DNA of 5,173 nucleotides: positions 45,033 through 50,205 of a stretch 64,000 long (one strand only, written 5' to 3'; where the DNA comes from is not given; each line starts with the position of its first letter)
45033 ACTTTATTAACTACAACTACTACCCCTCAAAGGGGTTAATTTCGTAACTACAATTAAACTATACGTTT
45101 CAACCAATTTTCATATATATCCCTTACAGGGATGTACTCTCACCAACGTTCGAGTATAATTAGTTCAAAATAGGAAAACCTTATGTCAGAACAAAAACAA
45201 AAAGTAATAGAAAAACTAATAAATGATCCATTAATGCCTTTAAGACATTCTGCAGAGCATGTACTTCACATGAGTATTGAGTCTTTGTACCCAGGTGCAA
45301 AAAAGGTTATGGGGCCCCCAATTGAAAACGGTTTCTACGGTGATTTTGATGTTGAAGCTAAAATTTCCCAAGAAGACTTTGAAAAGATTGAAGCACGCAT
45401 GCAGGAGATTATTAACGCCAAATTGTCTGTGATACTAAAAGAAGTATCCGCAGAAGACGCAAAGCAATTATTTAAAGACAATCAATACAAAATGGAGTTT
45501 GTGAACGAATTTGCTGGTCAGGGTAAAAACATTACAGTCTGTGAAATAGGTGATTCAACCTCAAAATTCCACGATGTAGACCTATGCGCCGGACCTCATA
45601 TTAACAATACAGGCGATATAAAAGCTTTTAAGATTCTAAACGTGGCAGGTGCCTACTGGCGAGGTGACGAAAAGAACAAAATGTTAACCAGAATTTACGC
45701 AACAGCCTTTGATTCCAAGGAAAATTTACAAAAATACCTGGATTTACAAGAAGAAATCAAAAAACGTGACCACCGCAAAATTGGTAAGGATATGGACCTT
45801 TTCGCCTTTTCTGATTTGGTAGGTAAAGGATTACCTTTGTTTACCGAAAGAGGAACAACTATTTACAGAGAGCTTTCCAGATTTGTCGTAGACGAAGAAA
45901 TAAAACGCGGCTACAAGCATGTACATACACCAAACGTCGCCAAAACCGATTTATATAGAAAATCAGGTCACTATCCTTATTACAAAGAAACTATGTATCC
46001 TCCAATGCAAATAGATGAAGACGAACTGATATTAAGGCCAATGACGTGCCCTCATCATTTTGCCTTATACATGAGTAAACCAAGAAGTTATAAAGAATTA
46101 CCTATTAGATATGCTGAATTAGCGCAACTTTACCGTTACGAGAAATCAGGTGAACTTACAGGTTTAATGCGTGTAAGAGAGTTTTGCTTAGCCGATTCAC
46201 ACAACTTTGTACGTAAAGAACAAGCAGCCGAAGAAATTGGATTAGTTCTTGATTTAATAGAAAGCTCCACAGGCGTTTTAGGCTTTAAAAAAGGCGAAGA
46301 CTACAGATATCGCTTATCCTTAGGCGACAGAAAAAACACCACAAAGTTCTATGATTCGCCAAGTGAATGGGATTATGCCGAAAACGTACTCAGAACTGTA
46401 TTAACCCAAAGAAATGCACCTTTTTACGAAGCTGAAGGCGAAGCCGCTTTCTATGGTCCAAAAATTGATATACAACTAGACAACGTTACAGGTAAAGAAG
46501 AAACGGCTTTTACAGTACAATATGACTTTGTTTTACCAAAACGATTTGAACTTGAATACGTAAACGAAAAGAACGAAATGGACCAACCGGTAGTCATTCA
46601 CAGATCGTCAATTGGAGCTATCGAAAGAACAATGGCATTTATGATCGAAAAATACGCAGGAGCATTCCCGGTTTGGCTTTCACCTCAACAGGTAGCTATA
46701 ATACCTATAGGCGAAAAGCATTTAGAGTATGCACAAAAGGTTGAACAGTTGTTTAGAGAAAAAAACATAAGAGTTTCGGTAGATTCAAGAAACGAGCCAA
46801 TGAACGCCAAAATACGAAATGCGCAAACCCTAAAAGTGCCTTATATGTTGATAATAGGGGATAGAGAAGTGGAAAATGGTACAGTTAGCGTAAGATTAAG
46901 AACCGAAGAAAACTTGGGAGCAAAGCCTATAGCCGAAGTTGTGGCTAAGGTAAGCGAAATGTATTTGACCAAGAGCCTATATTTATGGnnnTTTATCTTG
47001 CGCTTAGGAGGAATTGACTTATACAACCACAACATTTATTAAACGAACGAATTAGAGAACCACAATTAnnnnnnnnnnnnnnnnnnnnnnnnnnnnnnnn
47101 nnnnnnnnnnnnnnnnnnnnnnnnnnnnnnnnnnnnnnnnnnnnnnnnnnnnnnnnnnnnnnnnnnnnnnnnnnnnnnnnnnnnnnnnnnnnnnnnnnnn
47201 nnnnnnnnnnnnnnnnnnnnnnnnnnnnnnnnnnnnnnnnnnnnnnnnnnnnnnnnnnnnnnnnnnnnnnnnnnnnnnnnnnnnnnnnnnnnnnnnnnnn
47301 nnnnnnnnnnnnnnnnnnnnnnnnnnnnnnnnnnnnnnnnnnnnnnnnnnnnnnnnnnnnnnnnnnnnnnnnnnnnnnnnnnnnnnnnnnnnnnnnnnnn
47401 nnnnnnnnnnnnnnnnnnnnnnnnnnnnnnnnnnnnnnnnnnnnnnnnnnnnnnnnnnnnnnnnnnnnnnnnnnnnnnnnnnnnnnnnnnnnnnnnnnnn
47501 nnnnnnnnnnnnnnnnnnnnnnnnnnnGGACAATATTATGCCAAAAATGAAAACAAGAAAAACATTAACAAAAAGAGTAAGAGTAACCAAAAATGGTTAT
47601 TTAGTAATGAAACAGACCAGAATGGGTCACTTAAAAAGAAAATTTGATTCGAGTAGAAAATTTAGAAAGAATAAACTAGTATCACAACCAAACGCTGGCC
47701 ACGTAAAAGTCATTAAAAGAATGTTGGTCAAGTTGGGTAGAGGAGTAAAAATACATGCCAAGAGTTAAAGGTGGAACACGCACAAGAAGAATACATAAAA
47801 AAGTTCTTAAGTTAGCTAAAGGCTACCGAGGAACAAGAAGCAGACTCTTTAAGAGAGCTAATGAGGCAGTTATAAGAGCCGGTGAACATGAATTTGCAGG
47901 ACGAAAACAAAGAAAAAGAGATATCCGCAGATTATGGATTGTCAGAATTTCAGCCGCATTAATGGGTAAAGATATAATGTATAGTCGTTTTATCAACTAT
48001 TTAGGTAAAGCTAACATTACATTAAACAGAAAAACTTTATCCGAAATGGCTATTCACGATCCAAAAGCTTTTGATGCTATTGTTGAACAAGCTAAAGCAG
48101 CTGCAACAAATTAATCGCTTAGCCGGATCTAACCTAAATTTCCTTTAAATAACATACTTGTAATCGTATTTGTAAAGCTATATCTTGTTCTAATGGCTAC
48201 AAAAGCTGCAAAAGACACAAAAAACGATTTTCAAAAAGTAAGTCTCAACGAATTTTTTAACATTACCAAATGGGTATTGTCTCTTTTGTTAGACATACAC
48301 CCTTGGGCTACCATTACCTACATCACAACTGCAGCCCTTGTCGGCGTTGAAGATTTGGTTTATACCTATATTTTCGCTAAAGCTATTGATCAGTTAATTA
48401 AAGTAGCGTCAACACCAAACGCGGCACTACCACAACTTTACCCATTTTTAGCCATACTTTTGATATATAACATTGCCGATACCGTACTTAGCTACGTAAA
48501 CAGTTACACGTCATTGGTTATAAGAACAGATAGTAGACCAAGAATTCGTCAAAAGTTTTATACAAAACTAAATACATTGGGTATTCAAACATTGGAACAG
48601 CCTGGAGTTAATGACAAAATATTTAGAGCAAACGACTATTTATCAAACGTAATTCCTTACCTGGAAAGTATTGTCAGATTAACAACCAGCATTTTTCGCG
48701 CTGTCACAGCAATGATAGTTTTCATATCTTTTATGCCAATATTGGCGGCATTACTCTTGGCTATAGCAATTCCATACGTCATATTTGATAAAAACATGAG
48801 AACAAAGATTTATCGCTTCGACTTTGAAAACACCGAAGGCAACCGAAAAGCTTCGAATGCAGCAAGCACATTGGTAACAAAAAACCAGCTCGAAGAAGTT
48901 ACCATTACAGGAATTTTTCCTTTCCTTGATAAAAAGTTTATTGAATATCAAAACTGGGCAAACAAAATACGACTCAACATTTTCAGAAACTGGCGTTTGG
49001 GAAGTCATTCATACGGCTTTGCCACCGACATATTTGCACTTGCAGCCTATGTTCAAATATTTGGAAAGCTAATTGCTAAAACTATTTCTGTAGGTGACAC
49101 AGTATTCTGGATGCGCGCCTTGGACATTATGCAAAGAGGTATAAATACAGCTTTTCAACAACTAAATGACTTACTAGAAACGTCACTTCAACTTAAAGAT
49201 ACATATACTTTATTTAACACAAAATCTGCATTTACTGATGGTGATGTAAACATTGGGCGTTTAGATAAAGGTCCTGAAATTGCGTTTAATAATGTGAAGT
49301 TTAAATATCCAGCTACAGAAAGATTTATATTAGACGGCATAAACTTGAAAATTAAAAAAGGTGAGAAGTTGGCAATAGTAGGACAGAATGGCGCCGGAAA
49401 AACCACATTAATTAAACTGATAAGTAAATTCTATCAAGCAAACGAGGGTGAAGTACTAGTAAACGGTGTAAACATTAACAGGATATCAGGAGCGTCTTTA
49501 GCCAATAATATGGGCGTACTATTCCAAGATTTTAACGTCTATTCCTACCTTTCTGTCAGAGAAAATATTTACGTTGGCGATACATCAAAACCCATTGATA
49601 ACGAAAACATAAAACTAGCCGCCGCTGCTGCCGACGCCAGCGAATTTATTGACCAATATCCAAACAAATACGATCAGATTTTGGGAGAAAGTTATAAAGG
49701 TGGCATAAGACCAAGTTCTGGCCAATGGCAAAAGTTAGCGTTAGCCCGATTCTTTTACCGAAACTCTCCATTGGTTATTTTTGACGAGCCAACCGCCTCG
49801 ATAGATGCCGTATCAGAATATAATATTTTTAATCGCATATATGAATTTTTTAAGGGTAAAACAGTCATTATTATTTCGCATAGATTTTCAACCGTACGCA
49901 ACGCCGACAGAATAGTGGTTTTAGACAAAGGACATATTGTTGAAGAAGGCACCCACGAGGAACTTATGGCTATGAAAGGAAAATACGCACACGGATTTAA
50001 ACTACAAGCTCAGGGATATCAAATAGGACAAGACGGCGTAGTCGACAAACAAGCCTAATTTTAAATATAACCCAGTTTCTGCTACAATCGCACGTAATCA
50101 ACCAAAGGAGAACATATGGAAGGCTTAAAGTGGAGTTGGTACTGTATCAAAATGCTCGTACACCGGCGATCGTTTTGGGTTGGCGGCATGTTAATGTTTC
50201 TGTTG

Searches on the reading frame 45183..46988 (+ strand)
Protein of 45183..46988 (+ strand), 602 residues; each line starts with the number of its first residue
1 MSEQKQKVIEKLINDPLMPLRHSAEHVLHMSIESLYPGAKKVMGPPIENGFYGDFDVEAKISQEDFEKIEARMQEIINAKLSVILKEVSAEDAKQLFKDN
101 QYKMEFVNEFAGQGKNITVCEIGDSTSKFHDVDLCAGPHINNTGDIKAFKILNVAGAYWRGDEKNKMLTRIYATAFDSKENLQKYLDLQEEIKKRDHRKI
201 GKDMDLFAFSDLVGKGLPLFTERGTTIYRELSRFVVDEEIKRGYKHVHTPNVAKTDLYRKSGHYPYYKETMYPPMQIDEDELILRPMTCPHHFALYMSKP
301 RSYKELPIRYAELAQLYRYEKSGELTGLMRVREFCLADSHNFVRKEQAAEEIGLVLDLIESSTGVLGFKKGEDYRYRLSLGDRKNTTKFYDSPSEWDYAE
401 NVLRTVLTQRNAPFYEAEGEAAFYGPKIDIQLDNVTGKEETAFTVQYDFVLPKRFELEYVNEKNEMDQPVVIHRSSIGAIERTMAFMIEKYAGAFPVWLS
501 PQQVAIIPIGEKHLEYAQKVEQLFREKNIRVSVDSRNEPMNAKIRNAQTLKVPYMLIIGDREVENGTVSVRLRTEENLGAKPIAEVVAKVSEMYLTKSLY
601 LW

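Call 55: search_protein_families(library=pfam, proteins=[window:45183-46988:+], max_evalue=0.00001)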
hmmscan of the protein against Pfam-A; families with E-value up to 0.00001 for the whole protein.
window:45183-46988:+ (602 aa): 3 families
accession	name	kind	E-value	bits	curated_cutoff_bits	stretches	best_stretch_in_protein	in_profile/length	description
PF00587.30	tRNA-synt_2b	-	4.6e-33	115.2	29.3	1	278-491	6-179/179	tRNA synthetase class II core domain (G, H, P, S and T)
PF03129.25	HGTP_anticodon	-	3.7e-25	88.3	21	1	503-592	1-93/94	Anticodon binding domain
PF07973.19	tRNA_SAD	-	2.3e-18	66.3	24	1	117-172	1-44/44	Threonyl and Alanyl tRNA synthetase second additional domain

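Call 89: list_cluster_members(proteins=[window:45183-46988:+, window:14486-15817:+, window:15837-16013:+, window:16105-16926:-])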
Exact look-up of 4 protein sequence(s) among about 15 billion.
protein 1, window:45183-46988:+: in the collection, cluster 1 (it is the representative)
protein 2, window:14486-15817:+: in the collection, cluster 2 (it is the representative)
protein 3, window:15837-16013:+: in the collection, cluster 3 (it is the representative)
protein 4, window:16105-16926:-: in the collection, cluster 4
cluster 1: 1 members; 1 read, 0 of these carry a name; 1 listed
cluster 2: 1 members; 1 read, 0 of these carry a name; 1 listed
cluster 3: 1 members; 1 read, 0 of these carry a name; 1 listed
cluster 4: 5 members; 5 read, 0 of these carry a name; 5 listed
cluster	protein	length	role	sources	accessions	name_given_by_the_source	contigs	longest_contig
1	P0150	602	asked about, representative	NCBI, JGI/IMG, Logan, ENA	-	-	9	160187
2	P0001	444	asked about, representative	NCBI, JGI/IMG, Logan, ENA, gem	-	-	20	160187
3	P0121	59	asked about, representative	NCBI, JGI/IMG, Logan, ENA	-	-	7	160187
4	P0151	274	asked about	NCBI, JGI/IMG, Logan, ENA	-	-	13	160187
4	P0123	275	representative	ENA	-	-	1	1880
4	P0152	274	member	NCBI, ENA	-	-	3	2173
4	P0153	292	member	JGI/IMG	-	-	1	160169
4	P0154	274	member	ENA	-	-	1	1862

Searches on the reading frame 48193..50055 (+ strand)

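Call 55: search_protein_families(library=pfam, proteins=[window:48193-50055:+], max_evalue=0.00001)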
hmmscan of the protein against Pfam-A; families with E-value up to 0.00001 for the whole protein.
window:48193-50055:+ (621 aa): 4 families
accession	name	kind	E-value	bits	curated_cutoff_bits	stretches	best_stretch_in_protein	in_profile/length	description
PF00005.33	ABC_tran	-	1.5e-30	107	25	1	380-535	1-137/137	ABC transporter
PF02463.25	SMC_N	-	6.4e-08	32.7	40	0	515-577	149-211/220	RecF/RecN/SMC N terminal domain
PF00664.28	ABC_membrane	-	1.1e-06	29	28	1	41-206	2-165/274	ABC transporter transmembrane region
PF13304.12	AAA_21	-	2.1e-06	28.5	27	0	394-411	3-20/304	AAA domain, putative AbiEii toxin, Type IV TA system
